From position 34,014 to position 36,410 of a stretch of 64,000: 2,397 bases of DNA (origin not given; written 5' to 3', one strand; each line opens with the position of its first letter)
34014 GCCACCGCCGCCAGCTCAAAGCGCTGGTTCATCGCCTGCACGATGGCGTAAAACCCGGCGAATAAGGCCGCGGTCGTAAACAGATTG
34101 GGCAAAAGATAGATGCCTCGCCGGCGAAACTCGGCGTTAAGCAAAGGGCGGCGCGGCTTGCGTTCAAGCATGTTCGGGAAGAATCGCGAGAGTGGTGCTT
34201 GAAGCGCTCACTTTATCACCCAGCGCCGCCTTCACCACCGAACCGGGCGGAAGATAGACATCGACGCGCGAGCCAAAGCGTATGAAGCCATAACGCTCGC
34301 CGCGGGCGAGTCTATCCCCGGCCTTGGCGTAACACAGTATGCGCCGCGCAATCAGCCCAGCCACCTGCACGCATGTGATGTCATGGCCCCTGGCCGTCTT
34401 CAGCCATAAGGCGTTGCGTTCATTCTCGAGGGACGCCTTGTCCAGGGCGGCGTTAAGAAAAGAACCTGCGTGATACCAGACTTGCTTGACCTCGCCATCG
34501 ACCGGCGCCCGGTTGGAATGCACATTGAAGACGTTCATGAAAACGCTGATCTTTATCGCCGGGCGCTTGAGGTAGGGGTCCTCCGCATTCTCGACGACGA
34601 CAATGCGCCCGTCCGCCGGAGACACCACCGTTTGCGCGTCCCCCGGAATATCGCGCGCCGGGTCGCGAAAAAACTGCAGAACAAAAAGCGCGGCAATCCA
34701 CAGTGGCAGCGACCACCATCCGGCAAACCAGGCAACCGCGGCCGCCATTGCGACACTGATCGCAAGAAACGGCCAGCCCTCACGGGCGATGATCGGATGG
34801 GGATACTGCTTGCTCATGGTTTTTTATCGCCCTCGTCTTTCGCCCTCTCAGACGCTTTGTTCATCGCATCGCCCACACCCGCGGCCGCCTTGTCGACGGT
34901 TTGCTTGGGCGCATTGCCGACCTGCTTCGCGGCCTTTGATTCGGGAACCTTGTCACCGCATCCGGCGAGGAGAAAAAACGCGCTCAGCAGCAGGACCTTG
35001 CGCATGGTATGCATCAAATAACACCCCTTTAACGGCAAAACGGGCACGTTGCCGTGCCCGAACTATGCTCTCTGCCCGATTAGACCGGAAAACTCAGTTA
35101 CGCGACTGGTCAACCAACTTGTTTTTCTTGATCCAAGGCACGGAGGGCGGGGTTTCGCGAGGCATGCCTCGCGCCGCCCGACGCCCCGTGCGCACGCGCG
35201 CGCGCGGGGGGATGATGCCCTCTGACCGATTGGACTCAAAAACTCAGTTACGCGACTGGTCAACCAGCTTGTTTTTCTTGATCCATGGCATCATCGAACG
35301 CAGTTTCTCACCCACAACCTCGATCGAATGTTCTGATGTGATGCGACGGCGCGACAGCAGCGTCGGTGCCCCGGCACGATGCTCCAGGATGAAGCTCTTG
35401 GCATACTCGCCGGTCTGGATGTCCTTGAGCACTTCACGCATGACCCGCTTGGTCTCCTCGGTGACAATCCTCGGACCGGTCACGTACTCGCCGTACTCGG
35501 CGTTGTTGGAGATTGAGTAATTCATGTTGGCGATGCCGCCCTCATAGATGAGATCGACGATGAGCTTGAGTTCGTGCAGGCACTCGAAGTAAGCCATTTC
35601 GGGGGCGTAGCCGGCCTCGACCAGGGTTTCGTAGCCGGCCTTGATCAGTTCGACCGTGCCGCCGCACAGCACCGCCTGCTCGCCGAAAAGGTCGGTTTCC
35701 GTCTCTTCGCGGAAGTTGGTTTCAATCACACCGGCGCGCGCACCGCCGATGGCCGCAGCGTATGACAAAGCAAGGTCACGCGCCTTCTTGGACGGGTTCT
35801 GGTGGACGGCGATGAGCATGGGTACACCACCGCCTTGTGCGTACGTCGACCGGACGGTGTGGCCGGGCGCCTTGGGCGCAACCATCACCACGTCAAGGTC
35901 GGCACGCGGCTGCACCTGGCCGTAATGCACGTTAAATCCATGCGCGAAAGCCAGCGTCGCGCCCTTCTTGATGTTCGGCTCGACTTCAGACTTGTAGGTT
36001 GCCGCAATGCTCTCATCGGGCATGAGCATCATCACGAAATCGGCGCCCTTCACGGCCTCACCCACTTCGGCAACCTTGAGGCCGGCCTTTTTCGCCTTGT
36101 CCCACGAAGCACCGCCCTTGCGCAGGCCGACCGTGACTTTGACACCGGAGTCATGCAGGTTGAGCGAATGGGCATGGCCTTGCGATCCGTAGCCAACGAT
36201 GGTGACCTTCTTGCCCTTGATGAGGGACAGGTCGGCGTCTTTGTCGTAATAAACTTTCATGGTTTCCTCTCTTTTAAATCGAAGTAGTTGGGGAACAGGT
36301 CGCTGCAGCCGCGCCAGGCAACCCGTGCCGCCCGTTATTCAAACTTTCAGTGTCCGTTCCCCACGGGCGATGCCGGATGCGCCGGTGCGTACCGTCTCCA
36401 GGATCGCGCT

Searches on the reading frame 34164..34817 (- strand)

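Call 55: search_protein_families(library=pfam, proteins=[window:34164-34817:-], max_evalue=0.00001)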
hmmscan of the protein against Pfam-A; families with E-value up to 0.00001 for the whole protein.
window:34164-34817:- (217 aa): 1 family
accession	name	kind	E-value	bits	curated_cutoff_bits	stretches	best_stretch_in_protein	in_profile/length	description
PF02666.20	PS_Dcarbxylase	-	2.3e-44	151.9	22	1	44-209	3-196/198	Phosphatidylserine decarboxylase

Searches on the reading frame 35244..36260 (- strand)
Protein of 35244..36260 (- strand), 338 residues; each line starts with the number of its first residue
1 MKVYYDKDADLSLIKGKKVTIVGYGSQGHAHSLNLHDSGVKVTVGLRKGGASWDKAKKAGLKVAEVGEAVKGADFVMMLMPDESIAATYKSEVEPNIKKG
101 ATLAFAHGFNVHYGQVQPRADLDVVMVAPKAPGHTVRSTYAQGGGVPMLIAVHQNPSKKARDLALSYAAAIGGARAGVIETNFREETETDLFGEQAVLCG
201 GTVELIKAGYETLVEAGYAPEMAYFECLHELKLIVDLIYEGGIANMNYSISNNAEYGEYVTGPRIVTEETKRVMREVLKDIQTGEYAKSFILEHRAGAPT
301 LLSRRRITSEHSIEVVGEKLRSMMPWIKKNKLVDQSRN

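Call 55: search_protein_families(library=pfam, proteins=[window:35244-36260:-], max_evalue=0.00001)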
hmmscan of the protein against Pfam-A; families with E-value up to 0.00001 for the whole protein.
window:35244-36260:- (338 aa): 2 families
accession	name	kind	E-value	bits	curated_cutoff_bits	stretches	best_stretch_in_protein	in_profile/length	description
PF07991.19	KARI_N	-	9.7e-74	246.9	20.6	1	14-177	2-165/165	Acetohydroxy acid isomeroreductase, NADPH-binding domain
PF01450.25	KARI_C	-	3e-63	212.9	29.1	1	183-326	1-144/144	Ketol-acid reductoisomerase, C-terminal domain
